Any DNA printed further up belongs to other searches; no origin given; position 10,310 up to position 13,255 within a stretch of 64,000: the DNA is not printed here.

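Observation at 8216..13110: High-GC island encoding an XDH/CoxSML-family molybdo-flavoenzyme in an otherwise reduced genome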

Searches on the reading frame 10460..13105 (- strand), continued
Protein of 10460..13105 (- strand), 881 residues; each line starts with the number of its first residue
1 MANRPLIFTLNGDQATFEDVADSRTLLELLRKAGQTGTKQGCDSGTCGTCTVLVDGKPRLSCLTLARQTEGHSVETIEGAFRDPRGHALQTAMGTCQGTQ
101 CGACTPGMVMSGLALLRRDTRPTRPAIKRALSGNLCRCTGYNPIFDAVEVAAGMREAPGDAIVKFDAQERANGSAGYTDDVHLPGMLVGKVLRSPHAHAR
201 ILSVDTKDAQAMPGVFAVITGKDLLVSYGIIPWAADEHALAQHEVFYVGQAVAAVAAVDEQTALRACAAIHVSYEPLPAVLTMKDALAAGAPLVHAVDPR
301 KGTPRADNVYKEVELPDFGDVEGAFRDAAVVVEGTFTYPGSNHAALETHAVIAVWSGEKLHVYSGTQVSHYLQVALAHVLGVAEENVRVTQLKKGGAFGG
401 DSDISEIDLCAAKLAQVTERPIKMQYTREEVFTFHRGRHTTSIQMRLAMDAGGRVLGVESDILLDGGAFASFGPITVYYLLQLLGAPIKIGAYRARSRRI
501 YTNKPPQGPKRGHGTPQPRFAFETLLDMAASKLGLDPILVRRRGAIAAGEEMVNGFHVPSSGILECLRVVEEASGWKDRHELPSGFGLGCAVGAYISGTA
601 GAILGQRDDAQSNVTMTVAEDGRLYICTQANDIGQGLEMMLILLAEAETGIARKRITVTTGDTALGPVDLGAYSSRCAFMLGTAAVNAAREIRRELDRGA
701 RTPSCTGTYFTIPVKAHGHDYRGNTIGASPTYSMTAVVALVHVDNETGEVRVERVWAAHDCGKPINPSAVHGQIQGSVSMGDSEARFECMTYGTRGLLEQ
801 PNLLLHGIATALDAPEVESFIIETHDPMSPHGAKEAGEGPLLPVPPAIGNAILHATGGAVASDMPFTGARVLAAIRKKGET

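Call 16: find_encoding_contigs(protein=P0052, flank=10000, max_places=2)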
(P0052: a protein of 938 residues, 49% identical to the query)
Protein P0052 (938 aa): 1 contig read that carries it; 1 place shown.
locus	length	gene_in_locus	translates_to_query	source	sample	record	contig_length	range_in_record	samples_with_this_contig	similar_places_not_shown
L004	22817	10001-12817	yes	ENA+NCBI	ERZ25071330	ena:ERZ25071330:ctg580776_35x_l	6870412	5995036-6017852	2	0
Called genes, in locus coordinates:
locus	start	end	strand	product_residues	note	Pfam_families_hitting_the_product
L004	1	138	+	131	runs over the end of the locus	-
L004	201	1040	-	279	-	PF03544:TonB_C (weak), PF13629:T2SS-T3SS_pil_N (faint)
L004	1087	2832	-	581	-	PF03600:CitMHS, PF02080:TrkA_C, PF00939:Na_sulph_symp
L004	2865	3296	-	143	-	PF13622:4HBT_3 (weak), PF03061:4HBT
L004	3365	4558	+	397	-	PF01702:TGT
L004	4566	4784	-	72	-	PF01176:eIF-1a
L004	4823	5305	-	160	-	-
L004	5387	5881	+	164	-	-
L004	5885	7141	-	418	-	-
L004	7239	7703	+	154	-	-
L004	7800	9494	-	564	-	PF13505:OMP_b-brl (weak), PF02412:TSP_3 (faint), PF00691:OmpA (weak)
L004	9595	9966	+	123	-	PF00581:Rhodanese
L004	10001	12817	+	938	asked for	PF00111:Fer2 (weak), PF01799:Fer2_2, PF01315:Ald_Xan_dh_C, PF02738:MoCoBD_1, PF20256:MoCoBD_2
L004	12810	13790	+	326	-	PF00941:FAD_binding_5, PF03450:CO_deh_flav_C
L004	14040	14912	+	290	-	PF01636:APH (weak), PF02958:EcKL (faint)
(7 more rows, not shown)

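Call 17: find_encoding_contigs(protein=P0026, flank=10000, max_places=2)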
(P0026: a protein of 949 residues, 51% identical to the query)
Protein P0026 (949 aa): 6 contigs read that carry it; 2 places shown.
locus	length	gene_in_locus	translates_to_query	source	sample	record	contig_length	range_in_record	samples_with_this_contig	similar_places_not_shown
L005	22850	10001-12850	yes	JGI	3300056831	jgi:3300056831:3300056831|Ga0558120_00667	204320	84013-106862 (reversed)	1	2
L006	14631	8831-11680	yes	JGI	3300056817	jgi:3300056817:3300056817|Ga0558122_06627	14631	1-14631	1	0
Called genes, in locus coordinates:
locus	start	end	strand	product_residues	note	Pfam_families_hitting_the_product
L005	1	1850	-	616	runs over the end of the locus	PF01807:Zn_ribbon_DnaG, PF08275:DNAG_N, PF01751:Toprim, PF13155:Toprim_2, PF13362:Toprim_3 (weak), PF13662:Toprim_4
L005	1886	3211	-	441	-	PF00275:EPSP_synthase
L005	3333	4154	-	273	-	PF00588:SpoU_methylase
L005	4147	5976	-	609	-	PF00012:HSP70, PF06723:MreB_Mbl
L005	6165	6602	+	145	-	-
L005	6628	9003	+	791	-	PF00069:Pkinase, PF07714:PK_Tyr_Ser-Thr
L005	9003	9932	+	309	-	-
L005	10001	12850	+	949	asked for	PF00111:Fer2, PF01799:Fer2_2, PF01315:Ald_Xan_dh_C, PF02738:MoCoBD_1, PF20256:MoCoBD_2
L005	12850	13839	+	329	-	PF00941:FAD_binding_5, PF03450:CO_deh_flav_C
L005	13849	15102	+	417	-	PF02844:GARS_N, PF01071:GARS_A, PF02843:GARS_C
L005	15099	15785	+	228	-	PF13489:Methyltransf_23 (weak), PF05175:MTS (faint), PF08241:Methyltransf_11 (weak), PF13649:Methyltransf_25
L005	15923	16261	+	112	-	PF00011:HSP20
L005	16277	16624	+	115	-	PF00011:HSP20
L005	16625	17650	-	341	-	PF06723:MreB_Mbl, PF00012:HSP70, PF14450:FtsA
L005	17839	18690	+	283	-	PF01435:Peptidase_M48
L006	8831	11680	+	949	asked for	PF00111:Fer2, PF01799:Fer2_2, PF01315:Ald_Xan_dh_C, PF02738:MoCoBD_1, PF20256:MoCoBD_2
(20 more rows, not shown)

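Call 18: find_encoding_contigs(protein=P0003, flank=10000, max_places=2)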
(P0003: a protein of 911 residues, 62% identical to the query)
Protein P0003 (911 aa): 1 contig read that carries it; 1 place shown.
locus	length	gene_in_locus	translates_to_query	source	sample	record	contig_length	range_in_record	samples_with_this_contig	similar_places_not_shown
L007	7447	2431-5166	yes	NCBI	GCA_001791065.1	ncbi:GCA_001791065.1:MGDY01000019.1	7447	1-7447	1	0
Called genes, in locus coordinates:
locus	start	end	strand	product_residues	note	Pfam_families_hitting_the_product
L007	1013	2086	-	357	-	PF01926:MMR_HSR1, PF02421:FeoB_N, PF06071:YchF-GTPase_C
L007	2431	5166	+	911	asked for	PF00111:Fer2, PF13085:Fer2_3 (weak), PF01799:Fer2_2, PF01315:Ald_Xan_dh_C, PF02738:MoCoBD_1, PF20256:MoCoBD_2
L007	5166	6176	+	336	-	PF00941:FAD_binding_5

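Call 22: find_related_loci(query=window:10460-13105:-, collection=genome_contigs, flank=10000)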
Query window:10460-13105:- (881 aa) in genome_contigs; peptide patterns used: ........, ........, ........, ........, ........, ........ (x = any residue, [..] = any of these).
600 stretches matched a pattern (row limit reached: there are more); 563 encode a relative of the query (tblastn E <= 1e-3); the best 80 are kept; 80 distinct loci.
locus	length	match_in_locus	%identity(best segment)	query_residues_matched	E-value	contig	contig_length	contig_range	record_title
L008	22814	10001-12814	50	6-879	0e+0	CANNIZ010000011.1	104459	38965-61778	MAG: Proteobacteria bacterium isolate ZH-Oct18-46 genome assembly, contig: ZH-Oct18-C74, whole genome shotgun sequence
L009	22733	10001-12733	47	8-880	0e+0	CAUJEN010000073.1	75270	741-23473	MAG: Candidatus Eremiobacteraeota bacterium isolate KLAP168 genome assembly, contig: KLAP168_513728, whole genome shotgu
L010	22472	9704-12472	45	1-876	0e+0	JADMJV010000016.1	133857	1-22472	MAG: bacterium isolate MAG_50 NODE_218_length_133857_cov_6.209459, whole genome shotgun sequence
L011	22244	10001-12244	51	164-878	0e+0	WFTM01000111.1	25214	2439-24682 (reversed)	MAG: candidate division KSB1 bacterium isolate S139_20 k151_180380, whole genome shotgun sequence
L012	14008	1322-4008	47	25-878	0e+0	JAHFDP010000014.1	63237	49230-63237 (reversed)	MAG: Deltaproteobacteria bacterium isolate nzgw248 NODE_264_length_63238_cov_4.557647, whole genome shotgun sequence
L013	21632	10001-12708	49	10-878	0e+0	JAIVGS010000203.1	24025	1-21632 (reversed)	MAG: Myxococcales bacterium isolate MAG102 MTG102_344, whole genome shotgun sequence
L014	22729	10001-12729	49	10-878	0e+0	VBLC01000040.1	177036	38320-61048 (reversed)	MAG: Deltaproteobacteria bacterium isolate DP_25 14_0927_12_20cm_scaffold_53, whole genome shotgun sequence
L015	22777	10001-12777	48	24-878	0e+0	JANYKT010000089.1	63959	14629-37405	MAG: Deltaproteobacteria bacterium isolate GL140_5_metabinner_43_sub GL140_5_k141_1720944, whole genome shotgun sequence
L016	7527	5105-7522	47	1-767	0e+0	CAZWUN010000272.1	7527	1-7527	MAG TPA_asm: uncultured Burkholderiales bacterium isolate SRP329715_co1_362 genome assembly, contig: NODE_15123_length_7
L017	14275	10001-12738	49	4-872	0e+0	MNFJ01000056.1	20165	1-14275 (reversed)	MAG: Deltaproteobacteria bacterium 13_1_40CM_4_68_19 13_1_40cm_4_scaffold_11489, whole genome shotgun sequence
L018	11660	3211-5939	48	10-878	0e+0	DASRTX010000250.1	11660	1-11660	MAG TPA_asm: Myxococcales bacterium isolate SMAG_U7511 k141_2858275, whole genome shotgun sequence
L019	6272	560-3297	49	4-872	0e+0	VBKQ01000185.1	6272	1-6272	MAG: Deltaproteobacteria bacterium isolate DP_13 14_1009_09_20cm_scaffold_11042, whole genome shotgun sequence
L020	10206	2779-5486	48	20-880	0e+0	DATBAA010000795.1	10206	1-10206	MAG TPA_asm: Myxococcales bacterium isolate SMAG_U5719 k141_3458080, whole genome shotgun sequence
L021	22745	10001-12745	41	25-878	0e+0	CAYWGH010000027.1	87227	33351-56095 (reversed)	MAG TPA_asm: uncultured Cytophagia bacterium isolate binchicken_co107_472 genome assembly, contig: NODE_636_length_87227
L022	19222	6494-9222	49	10-878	0e+0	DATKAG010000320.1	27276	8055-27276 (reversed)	MAG TPA_asm: Myxococcales bacterium isolate SMAG_U15199 k141_1967213, whole genome shotgun sequence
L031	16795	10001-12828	47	8-878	0e+0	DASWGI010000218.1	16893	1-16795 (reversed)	MAG TPA_asm: Myxococcales bacterium isolate SMAG_U2812 k141_1096231, whole genome shotgun sequence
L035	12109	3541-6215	48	24-872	0e+0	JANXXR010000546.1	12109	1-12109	MAG: Deltaproteobacteria bacterium isolate GL140_3_metabat_160_sub GL140_3_k141_1941742, whole genome shotgun sequence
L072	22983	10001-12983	41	9-878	1e-158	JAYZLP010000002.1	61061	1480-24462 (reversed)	MAG: Thermoplasmatota archaeon isolate XB_MAG309 DB_MAG309_0002, whole genome shotgun sequence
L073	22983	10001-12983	41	9-878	4e-158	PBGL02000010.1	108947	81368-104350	MAG: Methanobacteriota archaeon isolate SP3063 12889, whole genome shotgun sequence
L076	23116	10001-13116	40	9-878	2e-157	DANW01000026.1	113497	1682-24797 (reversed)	MAG TPA_asm: Euryarchaeota archaeon UBA28 UBA28_contig_3301, whole genome shotgun sequence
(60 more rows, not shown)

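Call 31: find_encoding_contigs(protein=P0005, flank=10000, max_places=3)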
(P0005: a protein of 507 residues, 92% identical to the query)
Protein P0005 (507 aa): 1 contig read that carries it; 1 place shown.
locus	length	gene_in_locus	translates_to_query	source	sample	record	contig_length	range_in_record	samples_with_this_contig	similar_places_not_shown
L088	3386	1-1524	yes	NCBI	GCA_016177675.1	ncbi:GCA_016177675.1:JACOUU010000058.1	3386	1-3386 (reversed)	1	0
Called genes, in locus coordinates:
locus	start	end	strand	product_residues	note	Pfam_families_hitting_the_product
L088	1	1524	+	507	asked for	PF02738:MoCoBD_1, PF20256:MoCoBD_2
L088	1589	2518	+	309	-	PF00941:FAD_binding_5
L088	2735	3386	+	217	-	?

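Call 47: search_protein_families(library=pfam, max_evalue=0.001, proteins=[L076:5122-5724:+, L073:7077-7943:+, L031:8435-8998:+, L072:4493-5638:+, L009:7657-8478:+, L015:7872-8201:+, L035:2535-3440:+, L035:7240-8169:-])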
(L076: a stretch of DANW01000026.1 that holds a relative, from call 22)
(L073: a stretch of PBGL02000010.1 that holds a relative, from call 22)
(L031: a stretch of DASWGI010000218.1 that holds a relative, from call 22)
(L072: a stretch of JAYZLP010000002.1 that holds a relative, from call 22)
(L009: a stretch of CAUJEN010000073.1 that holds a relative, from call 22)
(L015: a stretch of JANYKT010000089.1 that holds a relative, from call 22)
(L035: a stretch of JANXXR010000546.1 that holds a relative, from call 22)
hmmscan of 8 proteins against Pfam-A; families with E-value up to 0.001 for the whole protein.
L076:5122-5724:+ (200 aa): 2 families
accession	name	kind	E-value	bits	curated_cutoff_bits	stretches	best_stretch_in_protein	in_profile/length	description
PF12804.13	NTP_transf_3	-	4.5e-24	85.9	27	1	16-168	1-154/160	MobA-like NTP transferase domain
PF01128.25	IspD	-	0.00063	20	27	1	16-129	3-116/221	2-C-methyl-D-erythritol 4-phosphate cytidylyltransferase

L073:7077-7943:+ (288 aa): 2 families
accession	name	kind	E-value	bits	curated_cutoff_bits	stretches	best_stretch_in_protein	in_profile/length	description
PF13478.12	XdhC_C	-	8.8e-31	107.5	29.7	1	128-276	1-125/125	XdhC Rossmann domain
PF02625.21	XdhC_CoxI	-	7e-12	45.6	24.3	1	22-69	3-50/68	XdhC and CoxI family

L031:8435-8998:+ (187 aa): 1 family
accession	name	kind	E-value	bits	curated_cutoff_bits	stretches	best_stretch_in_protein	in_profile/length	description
PF00994.29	MoCF_biosynth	-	1.9e-28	99.4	26.6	1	38-180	2-144/144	Probable molybdopterin binding domain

L072:4493-5638:+ (381 aa): 4 families
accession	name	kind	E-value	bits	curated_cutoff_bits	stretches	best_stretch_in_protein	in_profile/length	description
PF00441.29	Acyl-CoA_dh_1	-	8.9e-49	165.9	22.4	1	229-378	1-150/150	Acyl-CoA dehydrogenase, C-terminal domain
PF02771.21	Acyl-CoA_dh_N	-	6.4e-36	123.6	22.9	1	7-117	1-112/113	Acyl-CoA dehydrogenase, N-terminal domain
PF02770.24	Acyl-CoA_dh_M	-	7e-27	93.9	33.3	1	122-216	2-97/97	Acyl-CoA dehydrogenase, middle domain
PF08028.16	Acyl-CoA_dh_2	-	4.6e-23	82.4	22.7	1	245-365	2-132/134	Acyl-CoA dehydrogenase, C-terminal domain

L009:7657-8478:+ (273 aa): 2 families
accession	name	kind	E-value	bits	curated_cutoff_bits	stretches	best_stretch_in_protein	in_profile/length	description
PF00378.25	ECH_1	-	9.2e-51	173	27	1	33-272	3-249/251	Enoyl-CoA hydratase/isomerase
PF16113.10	ECH_2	-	3.5e-30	106.1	27.2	1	37-211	2-185/335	Enoyl-CoA hydratase/isomerase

L015:7872-8201:+ (109 aa): 3 families
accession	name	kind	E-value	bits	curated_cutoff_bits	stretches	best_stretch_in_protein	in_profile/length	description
PF00355.32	Rieske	-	7.6e-14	51.8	20.3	1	9-85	5-80/88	Rieske [2Fe-2S] domain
PF13806.12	Rieske_2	-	1.3e-06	28.7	27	1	13-104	10-103/104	Rieske-like [2Fe-2S] domain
PF22543.2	Rieske_4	-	1.5e-05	25.7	28.4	1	25-81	20-78/119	Soluble Rieske-type ferredoxin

L035:2535-3440:+ (301 aa): 1 family
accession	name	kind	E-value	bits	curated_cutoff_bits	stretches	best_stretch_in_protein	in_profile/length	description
PF09674.15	DUF2400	-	2.7e-66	224.3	25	1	30-275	1-224/225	Protein of unknown function (DUF2400)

L035:7240-8169:- (309 aa): 0 families
